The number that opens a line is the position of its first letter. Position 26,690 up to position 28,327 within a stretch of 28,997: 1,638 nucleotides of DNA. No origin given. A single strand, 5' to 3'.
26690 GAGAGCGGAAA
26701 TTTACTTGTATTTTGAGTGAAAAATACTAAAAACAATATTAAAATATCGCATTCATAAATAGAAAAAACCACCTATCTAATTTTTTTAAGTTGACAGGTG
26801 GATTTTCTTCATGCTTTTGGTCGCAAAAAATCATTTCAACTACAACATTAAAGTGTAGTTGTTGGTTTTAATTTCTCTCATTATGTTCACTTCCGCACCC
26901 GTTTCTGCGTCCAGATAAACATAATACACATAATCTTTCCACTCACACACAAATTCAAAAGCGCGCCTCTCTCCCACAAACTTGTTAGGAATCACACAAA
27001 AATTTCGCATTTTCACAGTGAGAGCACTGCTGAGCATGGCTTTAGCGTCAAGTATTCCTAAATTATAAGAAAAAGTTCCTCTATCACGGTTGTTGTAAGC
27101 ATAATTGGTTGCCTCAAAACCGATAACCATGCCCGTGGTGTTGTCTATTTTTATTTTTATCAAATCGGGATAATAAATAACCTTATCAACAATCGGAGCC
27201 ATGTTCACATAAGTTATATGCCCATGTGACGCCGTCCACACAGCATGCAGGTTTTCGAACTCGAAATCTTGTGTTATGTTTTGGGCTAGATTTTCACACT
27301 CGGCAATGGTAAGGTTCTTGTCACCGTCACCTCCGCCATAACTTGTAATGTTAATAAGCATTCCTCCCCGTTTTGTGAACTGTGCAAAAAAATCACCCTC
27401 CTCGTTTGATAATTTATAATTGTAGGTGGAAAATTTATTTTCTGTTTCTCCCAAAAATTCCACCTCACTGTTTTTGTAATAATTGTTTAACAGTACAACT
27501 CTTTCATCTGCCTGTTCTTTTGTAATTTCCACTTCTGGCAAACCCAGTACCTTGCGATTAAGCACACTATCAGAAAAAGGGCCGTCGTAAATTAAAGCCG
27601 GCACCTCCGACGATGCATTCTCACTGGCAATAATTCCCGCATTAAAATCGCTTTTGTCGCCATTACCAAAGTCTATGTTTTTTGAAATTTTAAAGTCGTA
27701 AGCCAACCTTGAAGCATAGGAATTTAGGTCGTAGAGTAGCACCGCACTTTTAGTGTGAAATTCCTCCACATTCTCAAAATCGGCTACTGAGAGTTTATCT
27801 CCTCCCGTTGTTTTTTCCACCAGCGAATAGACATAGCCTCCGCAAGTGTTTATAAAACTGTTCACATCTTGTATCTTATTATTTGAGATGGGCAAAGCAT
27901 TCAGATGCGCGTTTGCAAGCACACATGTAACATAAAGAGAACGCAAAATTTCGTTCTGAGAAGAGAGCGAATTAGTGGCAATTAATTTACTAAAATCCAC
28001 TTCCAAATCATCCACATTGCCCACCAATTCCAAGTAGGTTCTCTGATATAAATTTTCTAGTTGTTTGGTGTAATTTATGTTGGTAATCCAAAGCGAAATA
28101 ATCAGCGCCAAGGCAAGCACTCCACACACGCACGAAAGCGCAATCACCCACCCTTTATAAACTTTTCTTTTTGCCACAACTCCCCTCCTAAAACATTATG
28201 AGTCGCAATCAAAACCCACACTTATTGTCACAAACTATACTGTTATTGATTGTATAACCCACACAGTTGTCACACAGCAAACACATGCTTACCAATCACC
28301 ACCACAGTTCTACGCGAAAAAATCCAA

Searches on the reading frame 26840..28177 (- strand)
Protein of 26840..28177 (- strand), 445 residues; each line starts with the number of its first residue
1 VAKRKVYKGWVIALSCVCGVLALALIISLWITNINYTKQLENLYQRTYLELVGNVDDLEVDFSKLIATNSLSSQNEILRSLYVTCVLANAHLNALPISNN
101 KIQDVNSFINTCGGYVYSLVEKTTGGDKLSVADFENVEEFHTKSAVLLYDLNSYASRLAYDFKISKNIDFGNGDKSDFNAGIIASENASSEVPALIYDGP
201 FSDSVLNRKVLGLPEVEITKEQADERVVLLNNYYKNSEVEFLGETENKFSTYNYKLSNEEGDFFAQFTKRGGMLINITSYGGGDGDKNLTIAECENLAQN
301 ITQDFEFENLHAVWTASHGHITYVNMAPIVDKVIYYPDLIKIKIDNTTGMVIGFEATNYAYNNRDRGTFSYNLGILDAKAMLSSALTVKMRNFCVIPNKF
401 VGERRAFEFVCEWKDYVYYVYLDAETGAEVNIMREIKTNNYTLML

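Call 9: search_protein_families(library=pfam, proteins=[window:26840-28177:-], max_evalue=0.001)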
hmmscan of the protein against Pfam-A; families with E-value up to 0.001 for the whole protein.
window:26840-28177:- (445 aa): 2 families
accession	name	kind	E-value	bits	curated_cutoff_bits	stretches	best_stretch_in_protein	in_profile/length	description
PF14620.12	YPEB_PepSY1-2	-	1.1e-26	94.6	31.7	1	186-366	9-192/195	YpeB sporulation, PepSY1 and PepSY2 domains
PF20769.2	YPEB_N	-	1.1e-22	80.8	27.3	1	35-156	4-125/136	YpeB N-terminal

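Call 59: find_related_loci(query=window:26840-28177:-, collection=genome_contigs, flank=1000)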
Query window:26840-28177:- (445 aa) in genome_contigs; peptide patterns used: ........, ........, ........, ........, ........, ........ (x = any residue, [..] = any of these).
119 stretches matched a pattern, but none encodes a relative of the query by tblastn (E <= 1e-3).
